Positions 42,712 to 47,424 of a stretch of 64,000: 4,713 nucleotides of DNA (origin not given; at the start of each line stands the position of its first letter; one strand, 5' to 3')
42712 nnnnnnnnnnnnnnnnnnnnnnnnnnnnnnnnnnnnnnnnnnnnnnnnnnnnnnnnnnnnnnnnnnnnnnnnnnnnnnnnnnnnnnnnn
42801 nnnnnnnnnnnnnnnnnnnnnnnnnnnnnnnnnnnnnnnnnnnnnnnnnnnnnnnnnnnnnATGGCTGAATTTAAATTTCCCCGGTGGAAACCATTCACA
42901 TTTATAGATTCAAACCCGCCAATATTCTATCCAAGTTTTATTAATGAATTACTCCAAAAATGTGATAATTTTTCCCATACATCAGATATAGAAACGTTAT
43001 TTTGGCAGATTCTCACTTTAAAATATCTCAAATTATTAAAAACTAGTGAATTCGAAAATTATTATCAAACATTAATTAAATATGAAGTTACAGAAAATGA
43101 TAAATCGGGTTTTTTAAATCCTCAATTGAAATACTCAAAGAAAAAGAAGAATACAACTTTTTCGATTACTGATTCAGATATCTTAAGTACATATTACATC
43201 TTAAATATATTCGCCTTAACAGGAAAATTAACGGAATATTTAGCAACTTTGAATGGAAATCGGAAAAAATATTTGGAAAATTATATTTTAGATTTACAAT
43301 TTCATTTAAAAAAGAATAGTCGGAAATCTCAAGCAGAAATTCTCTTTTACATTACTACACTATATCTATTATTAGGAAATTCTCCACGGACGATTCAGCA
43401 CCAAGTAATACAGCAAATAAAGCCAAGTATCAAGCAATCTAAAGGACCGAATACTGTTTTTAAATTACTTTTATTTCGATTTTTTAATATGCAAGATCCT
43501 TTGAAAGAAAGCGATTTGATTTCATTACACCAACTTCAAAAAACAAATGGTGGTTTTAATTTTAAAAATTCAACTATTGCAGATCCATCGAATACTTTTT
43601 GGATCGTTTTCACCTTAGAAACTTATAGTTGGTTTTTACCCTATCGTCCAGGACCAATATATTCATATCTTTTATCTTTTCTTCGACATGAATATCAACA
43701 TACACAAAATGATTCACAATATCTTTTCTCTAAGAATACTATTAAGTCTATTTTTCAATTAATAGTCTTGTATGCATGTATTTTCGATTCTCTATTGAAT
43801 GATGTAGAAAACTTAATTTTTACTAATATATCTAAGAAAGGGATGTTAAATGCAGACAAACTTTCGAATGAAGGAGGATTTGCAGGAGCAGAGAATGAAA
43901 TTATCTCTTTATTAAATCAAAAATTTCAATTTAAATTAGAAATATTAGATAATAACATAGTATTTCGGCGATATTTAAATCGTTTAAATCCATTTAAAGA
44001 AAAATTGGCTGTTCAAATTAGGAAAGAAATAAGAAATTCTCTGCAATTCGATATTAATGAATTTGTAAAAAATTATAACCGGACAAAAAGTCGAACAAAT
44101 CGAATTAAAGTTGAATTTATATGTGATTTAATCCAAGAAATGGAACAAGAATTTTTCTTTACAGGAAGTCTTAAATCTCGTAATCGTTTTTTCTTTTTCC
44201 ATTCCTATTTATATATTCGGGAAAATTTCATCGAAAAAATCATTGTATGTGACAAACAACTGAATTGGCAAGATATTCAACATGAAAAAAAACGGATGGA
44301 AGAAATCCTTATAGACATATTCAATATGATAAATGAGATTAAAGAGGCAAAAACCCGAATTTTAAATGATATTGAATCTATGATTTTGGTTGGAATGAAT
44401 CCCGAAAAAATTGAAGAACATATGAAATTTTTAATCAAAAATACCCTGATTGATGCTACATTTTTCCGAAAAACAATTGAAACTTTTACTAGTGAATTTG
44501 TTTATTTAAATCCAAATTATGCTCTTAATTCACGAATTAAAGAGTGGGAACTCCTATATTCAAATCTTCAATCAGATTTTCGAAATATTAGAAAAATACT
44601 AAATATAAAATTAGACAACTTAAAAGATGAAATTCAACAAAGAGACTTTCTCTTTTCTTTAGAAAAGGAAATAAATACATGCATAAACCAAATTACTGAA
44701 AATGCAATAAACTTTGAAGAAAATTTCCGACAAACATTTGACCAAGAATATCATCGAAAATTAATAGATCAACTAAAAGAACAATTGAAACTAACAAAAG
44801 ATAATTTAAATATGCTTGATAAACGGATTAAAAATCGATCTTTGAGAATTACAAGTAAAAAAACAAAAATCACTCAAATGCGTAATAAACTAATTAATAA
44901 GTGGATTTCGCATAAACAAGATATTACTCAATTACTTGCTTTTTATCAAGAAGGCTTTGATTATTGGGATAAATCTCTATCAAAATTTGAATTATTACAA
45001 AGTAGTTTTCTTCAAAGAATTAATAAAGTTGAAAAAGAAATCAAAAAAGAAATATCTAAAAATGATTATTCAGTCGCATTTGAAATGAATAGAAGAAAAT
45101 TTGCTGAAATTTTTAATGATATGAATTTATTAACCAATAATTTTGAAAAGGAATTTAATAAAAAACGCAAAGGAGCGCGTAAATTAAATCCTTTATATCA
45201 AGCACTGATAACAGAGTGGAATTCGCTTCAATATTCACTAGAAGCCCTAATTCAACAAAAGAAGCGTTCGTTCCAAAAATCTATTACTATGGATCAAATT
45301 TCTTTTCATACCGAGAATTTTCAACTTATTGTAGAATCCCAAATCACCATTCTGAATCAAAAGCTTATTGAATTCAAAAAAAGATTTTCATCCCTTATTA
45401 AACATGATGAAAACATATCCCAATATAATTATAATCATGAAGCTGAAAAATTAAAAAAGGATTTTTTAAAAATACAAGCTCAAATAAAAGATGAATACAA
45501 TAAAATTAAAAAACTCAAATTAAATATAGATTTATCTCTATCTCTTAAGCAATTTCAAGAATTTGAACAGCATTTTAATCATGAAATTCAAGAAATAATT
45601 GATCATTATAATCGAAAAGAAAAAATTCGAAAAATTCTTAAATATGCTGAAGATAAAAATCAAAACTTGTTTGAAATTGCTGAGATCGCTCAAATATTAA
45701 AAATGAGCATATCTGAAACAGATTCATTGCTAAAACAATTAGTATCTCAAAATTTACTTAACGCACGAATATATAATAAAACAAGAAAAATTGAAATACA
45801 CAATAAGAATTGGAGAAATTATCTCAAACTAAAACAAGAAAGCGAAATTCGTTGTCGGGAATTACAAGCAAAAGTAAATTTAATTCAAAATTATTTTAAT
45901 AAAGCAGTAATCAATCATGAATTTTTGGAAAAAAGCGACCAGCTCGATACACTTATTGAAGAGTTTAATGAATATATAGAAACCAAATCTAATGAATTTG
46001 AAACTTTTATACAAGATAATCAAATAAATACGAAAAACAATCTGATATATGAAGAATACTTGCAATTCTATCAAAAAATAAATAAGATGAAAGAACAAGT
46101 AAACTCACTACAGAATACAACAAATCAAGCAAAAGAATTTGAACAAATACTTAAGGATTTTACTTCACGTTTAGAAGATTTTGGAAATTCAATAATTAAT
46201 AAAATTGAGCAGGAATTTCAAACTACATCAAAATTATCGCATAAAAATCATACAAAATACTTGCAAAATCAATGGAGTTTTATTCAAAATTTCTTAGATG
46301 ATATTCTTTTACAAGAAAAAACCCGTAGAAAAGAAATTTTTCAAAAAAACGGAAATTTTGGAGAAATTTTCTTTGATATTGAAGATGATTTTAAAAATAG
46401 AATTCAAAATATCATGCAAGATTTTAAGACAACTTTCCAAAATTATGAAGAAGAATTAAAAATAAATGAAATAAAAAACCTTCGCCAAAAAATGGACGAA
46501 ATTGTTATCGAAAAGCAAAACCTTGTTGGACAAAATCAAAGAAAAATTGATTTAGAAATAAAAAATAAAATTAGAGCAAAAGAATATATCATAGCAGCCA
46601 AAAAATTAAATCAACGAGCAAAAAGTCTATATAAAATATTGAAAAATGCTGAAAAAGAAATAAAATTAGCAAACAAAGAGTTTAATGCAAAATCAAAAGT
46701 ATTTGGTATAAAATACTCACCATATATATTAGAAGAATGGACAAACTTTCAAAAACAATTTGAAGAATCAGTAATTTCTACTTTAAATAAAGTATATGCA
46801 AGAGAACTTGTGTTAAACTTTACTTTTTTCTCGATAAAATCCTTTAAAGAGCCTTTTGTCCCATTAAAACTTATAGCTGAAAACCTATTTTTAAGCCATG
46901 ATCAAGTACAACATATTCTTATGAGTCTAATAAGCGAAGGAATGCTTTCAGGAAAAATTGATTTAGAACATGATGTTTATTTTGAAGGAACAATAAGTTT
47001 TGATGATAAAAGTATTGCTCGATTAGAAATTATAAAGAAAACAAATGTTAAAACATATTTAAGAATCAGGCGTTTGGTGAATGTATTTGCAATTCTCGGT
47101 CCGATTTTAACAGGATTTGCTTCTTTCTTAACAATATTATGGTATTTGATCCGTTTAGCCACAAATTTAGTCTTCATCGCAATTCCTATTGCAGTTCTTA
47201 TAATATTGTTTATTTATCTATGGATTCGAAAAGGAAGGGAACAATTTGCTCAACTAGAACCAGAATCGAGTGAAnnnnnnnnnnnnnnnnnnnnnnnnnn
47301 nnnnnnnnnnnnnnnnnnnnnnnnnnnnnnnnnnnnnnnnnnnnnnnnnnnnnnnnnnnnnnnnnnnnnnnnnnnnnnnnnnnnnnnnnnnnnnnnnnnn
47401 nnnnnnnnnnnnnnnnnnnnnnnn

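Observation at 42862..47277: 1471-aa tail-anchored coiled-coil protein with prenyltransferase-like N-terminal repeats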

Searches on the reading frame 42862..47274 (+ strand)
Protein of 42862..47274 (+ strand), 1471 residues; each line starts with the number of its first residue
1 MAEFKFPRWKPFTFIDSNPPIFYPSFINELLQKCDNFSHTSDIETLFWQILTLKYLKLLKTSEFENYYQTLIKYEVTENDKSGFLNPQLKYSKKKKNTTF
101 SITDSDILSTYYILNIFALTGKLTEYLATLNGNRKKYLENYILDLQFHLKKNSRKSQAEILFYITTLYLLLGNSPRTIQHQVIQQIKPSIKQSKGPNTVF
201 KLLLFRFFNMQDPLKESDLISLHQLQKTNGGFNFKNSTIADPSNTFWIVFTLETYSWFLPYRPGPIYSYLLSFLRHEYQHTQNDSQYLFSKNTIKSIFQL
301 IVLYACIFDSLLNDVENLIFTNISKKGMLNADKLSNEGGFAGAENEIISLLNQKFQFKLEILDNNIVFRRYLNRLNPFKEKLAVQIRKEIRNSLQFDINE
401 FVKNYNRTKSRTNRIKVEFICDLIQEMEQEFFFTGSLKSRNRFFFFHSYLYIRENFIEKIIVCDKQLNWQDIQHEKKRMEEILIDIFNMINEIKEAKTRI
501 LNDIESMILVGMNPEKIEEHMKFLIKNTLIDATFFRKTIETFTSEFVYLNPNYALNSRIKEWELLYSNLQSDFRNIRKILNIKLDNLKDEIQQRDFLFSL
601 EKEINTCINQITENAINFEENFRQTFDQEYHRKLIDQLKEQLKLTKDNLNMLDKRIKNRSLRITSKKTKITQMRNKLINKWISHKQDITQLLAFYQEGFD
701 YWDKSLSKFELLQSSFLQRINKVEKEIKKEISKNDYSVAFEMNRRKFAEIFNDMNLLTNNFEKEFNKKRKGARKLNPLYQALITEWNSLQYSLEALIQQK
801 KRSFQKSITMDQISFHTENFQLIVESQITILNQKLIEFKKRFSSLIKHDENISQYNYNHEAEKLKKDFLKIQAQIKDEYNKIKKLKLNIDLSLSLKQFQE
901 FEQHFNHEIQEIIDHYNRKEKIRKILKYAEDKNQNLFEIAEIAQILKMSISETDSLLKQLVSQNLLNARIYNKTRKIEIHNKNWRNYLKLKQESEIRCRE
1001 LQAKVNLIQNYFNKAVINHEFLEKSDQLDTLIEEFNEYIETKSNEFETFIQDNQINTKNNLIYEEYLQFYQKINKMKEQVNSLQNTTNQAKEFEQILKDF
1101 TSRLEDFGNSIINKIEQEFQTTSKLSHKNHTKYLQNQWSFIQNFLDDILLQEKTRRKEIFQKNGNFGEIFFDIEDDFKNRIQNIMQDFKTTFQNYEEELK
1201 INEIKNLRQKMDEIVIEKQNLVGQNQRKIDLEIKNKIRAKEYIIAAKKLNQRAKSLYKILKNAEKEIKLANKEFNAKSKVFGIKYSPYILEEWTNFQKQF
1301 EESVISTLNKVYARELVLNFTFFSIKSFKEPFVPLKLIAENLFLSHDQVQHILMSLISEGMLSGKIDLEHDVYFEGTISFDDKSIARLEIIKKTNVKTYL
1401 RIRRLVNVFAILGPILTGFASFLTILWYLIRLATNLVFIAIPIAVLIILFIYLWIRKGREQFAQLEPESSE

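Call 3: search_protein_families(library=pfam, proteins=[window:42862-47274:+], max_evalue=1)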
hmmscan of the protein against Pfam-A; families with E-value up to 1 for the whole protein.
window:42862-47274:+ (1471 aa): 3 families
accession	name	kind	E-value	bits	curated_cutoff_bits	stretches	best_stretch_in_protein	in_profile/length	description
PF01399.33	PCI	-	2.3e-09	37.8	22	2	1333-1370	40-77/84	PCI domain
PF08100.18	Dimerisation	-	0.066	13.5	25.6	0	935-969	39-73/93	O-methyltransferase dimerisation domain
PF08221.17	HTH_9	-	0.089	13.4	23.4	1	1333-1361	28-56/62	RNA polymerase III subunit RPC82 helix-turn-helix domain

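Call 5: find_homologous_proteins(query=window:42862-47274:+, max_evalue=0.001)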
Query window:42862-47274:+ (1471 aa): 7 proteins with E <= 0.001 among 7464 candidates.
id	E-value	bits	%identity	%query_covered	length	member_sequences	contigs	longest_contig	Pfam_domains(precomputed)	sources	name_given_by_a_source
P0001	0.0e+0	3194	100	100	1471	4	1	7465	PF01399.34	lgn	-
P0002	0.0e+0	1590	51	99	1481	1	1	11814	PF01399.34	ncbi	ncbi:MAG: hypothetical protein ACTSYI_03595 [Promethearchaeota archaeon]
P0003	0.0e+0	1585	51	99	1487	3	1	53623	PF01399.34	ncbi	ncbi:MAG: hypothetical protein ACTSRK_01770 [Promethearchaeota archaeon]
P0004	0.0e+0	1583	51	100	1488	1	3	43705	PF01399.34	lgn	-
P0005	4.5e-90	321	26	94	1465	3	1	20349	PF00432.28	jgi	-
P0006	1.9e-87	312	25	96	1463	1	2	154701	PF00432.28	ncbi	ncbi:MAG: hypothetical protein ACFFBP_00850 [Promethearchaeota archaeon]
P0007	1.4e-83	300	26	65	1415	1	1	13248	PF00432.28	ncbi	-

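Call 6: search_solved_structures(query=window:42862-47274:+, max_evalue=1, show_alignments=2)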
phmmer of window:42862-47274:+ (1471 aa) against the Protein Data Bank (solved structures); distinct sequences matched with E-value up to 1: 0.
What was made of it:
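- Tried and rejected: Direct sequence search of the whole protein against the PDB found nothing (call 6).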

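Call 8: search_protein_families(library=pfam, alignment_id=A1, max_evalue=0.1)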
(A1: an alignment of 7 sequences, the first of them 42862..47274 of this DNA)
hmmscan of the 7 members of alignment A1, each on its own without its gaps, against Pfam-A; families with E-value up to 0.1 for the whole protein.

A. member 1, window:42862-47274:+ (1471 aa): 3 families
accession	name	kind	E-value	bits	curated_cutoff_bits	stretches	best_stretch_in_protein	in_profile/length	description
PF01399.33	PCI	-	2.3e-09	37.8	22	2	1333-1370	40-77/84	PCI domain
PF08100.18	Dimerisation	-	0.066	13.5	25.6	0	935-969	39-73/93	O-methyltransferase dimerisation domain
PF08221.17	HTH_9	-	0.089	13.4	23.4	0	1333-1361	28-56/62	RNA polymerase III subunit RPC82 helix-turn-helix domain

B. families by the number of members that match (of 7 scanned): 5 families
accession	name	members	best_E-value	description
PF01399.33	PCI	6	2.3e-09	PCI domain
PF00432.27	Prenyltrans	3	5.9e-09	Prenyltransferase alpha-alpha toroid domain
PF12010.13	DUF3502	2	0.0086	Domain of unknown function (DUF3502)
PF08100.18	Dimerisation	1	0.066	O-methyltransferase dimerisation domain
PF08221.17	HTH_9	1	0.089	RNA polymerase III subunit RPC82 helix-turn-helix domain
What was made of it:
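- On PCI domain (Pfam PF01399): 6 of 7 aligned relatives also match (call 8).
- On Spectrin repeat: No such Pfam hit at E up to 0.1-1 for the window protein or six relatives (calls 3, 8).
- On EzrA: No EzrA Pfam hit (calls 3, 8).
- Closest known: Spectrin-repeat rod proteins anchored in membranes: nesprins. Different: No sequence match to the spectrin repeat family; Pfam found none at E up to 0.1 (calls 3, 8).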

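Call 11: find_encoding_contigs(protein=P0006, flank=10000, max_places=3)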
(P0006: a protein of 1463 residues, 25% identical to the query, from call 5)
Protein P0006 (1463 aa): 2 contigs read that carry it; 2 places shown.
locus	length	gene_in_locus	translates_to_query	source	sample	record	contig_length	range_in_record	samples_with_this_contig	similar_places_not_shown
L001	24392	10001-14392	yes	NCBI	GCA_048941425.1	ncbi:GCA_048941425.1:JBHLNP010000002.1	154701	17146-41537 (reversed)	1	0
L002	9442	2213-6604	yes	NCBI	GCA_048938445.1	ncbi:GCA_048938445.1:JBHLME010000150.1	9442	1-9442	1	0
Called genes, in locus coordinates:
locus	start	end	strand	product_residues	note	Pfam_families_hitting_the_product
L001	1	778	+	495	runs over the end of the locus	PF01565:FAD_binding_4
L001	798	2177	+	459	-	PF13183:Fer4_8 (weak), PF13534:Fer4_17 (faint), PF02754:CCG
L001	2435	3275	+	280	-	PF17957:Big_7 (weak)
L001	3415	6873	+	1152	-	PF17957:Big_7, PF19077:Big_13 (faint), PF19743:ASTN1_2_fn3 (faint), PF13750:Big_3_3 (faint), PF16967:TcfC (faint), PF15418:DUF4625 (faint), PF18981:InlK_D3 (faint), PF17957:Big_7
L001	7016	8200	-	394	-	PF00155:Aminotran_1_2, PF00266:Aminotran_5 (faint)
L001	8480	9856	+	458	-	-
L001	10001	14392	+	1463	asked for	PF00432:Prenyltrans (weak)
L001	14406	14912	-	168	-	-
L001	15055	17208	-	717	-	PF00270:DEAD, PF04851:ResIII, PF00271:Helicase_C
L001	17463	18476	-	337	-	PF00753:Lactamase_B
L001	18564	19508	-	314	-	PF00382:TFIIB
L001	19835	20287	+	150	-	-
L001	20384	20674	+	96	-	-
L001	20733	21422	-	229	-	PF24517:CBM96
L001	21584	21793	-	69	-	PF00125:Histone (weak), PF00808:CBFD_NFYB_HMF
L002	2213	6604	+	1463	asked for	PF00432:Prenyltrans (weak)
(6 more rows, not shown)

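Call 12: find_encoding_contigs(protein=P0003, flank=10000, max_places=3)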
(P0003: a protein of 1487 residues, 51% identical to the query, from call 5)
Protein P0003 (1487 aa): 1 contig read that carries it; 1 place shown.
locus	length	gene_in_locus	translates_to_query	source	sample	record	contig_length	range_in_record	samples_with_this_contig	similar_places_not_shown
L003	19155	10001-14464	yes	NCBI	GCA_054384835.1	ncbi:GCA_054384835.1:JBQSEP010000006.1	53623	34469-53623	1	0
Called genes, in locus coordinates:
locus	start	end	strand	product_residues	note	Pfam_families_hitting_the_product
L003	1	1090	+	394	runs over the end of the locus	PF13506:Glyco_transf_21, PF00535:Glycos_transf_2, PF13641:Glyco_tranf_2_3, PF03552:Cellulose_synt (faint), PF13632:Glyco_trans_2_3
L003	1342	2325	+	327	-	-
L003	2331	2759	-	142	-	-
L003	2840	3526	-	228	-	-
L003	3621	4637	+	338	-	-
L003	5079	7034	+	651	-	PF02903:Alpha-amylase_N (faint), PF00128:Alpha-amylase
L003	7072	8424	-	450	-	PF01472:PUA (weak), PF01189:Methyltr_RsmB-F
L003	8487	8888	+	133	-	PF00571:CBS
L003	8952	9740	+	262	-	-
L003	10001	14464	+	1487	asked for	PF01399:PCI (faint)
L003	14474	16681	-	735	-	PF00270:DEAD, PF04851:ResIII, PF22590:Cas3-like_C_2 (faint), PF00271:Helicase_C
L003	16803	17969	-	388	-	PF00890:FAD_binding_2 (faint), PF01266:DAO, PF03486:HI0933_like (faint), PF07992:Pyr_redox_2 (faint), PF13738:Pyr_redox_3 (weak)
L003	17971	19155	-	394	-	PF12838:Fer4_7 (faint), PF25160:LdpA_Fe-S-bd (faint), PF04324:Fer2_BFD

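Call 32: find_homologous_proteins(query=A1, max_evalue=1e-10)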
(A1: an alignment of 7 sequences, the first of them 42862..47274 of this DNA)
Query A1 (7 sequences) (1471 aa, profile of the alignment): 9 proteins with E <= 1e-10 among 8000 candidates.
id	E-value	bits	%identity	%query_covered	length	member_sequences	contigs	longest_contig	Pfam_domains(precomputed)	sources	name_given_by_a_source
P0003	0.0e+0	2313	51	99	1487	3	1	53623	PF01399.34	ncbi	ncbi:MAG: hypothetical protein ACTSRK_01770 [Promethearchaeota archaeon]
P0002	0.0e+0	2309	51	99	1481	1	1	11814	PF01399.34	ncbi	ncbi:MAG: hypothetical protein ACTSYI_03595 [Promethearchaeota archaeon]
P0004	0.0e+0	2261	51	100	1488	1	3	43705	PF01399.34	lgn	-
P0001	0.0e+0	2188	100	100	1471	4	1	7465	PF01399.34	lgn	-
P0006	0.0e+0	1981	25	96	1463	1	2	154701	PF00432.28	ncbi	ncbi:MAG: hypothetical protein ACFFBP_00850 [Promethearchaeota archaeon]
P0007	0.0e+0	1939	26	65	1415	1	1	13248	PF00432.28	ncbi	-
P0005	0.0e+0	1897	26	94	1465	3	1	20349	PF00432.28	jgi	-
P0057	0.0e+0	1158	50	52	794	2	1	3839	-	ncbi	ncbi:MAG: hypothetical protein E4G98_01975, partial [Promethearchaeota archaeon]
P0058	8.6e-14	68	23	32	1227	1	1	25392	PF00432.28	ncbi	ncbi:MAG: prenyltransferase/squalene oxidase repeat-containing protein [Candidatus Hodarchaeota arch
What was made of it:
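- Tried and rejected: The candidate cap was filled by low-complexity words and only two new proteins came back (call 32).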

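Call 69: search_protein_families(library=ncbifam, proteins=[window:42862-47274:+, P0006], max_evalue=0.1)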
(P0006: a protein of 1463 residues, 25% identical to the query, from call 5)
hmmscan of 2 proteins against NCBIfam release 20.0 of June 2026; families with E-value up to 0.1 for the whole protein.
window:42862-47274:+ (1471 aa): 0 families

P0006 (1463 aa): 0 families

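Call 86: search_protein_families(library=pfam, proteins=[P0058, P0059], max_evalue=0.01)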
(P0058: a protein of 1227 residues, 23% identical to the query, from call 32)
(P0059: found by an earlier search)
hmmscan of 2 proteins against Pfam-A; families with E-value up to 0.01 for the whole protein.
P0058 (1227 aa): 3 families
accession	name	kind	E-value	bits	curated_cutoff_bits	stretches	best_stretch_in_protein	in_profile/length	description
PF00432.27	Prenyltrans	-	2.3e-14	53.9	26.5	2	41-175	29-160/304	Prenyltransferase alpha-alpha toroid domain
PF01399.33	PCI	-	0.0014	19.2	22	0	1004-1070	11-75/84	PCI domain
PF08702.15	Fib_alpha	-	0.0046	17.6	29.9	1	945-1047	25-128/143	Fibrinogen alpha/beta chain family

P0059 (1466 aa): 1 family
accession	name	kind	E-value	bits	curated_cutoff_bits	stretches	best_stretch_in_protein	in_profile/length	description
PF00432.27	Prenyltrans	-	2.9e-18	66.8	26.5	2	56-182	32-155/304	Prenyltransferase alpha-alpha toroid domain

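Call 92: find_encoding_contigs(protein=P0058, flank=8000, max_places=2)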
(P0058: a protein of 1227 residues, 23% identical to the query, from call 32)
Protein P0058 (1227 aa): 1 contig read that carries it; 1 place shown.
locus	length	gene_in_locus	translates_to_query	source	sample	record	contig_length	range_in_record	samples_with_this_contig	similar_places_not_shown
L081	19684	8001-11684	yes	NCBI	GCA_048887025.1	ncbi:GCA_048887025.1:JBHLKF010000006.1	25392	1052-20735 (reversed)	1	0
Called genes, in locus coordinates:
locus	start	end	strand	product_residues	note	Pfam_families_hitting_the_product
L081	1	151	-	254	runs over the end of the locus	-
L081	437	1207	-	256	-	-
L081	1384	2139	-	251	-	-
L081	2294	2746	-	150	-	-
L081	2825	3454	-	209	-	PF22175:Ogg-HhH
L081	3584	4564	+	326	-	PF01904:DUF72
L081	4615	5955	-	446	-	PF00206:Lyase_1, PF08328:ASL_C (weak), PF10397:ADSL_C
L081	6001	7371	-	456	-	PF01134:GIDA (faint), PF01266:DAO (faint), PF03486:HI0933_like (faint), PF07992:Pyr_redox_2 (weak), PF21688:FAD-depend_C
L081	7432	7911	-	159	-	PF00731:AIRC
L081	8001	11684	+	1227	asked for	PF00432:Prenyltrans (weak)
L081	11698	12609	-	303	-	PF00294:PfkB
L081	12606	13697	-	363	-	PF08282:Hydrolase_3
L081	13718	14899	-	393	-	PF17767:NAPRTase_N, PF04095:NAPRTase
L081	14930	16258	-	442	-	PF02844:GARS_N, PF01071:GARS_A, PF02843:GARS_C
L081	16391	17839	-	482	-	PF13522:GATase_6, PF13537:GATase_7, PF00156:Pribosyltran (weak)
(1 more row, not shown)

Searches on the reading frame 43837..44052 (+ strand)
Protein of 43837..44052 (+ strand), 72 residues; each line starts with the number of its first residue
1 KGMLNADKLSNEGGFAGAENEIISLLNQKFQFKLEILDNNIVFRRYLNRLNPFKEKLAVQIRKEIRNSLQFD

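Call 66: search_protein_families(library=pfam, proteins=[window:43837-44052:+], max_evalue=5)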
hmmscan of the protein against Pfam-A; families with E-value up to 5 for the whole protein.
window:43837-44052:+ (72 aa): 0 families
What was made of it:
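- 43843..44052 (+): Residues 328-397: first winged-helix-like module (beta-alpha-alpha-beta). This is the least certain of the four. No Pfam hit (call 66).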
